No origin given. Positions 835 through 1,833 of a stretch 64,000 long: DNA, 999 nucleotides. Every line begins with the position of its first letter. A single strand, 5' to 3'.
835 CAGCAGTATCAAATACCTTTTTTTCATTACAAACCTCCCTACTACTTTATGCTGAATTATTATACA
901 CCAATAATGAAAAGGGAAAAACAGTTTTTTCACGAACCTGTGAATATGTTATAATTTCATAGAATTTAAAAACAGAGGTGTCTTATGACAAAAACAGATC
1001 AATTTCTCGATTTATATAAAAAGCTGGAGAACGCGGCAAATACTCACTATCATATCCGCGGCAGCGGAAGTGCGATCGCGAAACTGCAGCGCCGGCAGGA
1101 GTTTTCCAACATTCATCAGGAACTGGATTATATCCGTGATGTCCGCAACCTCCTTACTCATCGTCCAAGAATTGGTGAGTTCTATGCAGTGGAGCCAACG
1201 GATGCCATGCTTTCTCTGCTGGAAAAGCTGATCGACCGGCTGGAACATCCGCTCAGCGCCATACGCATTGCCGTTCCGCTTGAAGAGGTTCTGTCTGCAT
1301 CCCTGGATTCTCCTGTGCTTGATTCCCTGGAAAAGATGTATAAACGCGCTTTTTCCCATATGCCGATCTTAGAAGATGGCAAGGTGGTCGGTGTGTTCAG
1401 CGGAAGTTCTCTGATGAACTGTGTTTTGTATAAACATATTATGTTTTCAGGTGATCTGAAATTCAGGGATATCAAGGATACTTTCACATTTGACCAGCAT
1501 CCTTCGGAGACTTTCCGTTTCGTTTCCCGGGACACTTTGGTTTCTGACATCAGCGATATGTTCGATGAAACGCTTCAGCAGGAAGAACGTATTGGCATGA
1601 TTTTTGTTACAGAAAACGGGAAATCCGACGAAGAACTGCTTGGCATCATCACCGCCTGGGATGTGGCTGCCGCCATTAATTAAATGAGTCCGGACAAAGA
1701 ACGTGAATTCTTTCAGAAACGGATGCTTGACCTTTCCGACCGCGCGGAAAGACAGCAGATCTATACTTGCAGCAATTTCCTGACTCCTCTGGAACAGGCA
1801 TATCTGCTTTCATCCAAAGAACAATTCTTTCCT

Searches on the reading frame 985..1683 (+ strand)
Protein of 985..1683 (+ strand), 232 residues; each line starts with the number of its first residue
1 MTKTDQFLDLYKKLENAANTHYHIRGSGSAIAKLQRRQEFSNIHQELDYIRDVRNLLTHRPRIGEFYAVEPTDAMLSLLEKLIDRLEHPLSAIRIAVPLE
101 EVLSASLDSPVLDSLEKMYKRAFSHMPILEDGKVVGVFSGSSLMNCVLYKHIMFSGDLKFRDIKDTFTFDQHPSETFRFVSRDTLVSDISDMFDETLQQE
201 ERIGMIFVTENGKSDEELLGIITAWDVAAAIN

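Call 55: find_encoding_contigs(protein=window:985-1683:+, flank=10000, max_places=3)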
Protein window:985-1683:+ (232 aa): 12 contigs read that carry it; 3 places shown.
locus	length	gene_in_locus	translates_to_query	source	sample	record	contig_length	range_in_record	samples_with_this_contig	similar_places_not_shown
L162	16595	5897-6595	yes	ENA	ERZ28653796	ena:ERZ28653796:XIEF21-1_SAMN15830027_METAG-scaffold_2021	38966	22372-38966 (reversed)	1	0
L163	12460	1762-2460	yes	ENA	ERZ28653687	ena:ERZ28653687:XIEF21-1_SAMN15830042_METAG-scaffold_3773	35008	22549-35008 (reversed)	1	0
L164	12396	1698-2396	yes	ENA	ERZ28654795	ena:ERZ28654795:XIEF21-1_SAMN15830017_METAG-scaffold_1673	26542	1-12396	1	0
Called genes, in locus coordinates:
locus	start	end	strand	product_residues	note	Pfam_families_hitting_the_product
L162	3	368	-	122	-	?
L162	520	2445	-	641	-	PF02518:HATPase_c, PF00204:DNA_gyraseB, PF01751:Toprim, PF00986:DNA_gyraseB_C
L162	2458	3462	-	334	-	PF00579:tRNA-synt_1b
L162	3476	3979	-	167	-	PF00186:DHFR_1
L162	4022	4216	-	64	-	-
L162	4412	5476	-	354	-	PF01208:URO-D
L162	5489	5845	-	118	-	-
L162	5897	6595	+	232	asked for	PF00571:CBS (weak)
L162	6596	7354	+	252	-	PF17774:YlmH_RBD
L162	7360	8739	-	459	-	PF01554:MatE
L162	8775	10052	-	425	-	PF01053:Cys_Met_Meta_PP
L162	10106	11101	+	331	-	PF00126:HTH_1, PF03466:LysR_substrate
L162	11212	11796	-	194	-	PF07155:ECF-ribofla_trS, PF09515:Thia_YuaJ, PF12822:ECF_trnsprt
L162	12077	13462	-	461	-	PF05342:Peptidase_M26_N (faint)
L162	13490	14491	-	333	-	PF00389:2-Hacid_dh, PF02826:2-Hacid_dh_C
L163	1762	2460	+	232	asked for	PF00571:CBS (weak)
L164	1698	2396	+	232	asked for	PF00571:CBS (weak)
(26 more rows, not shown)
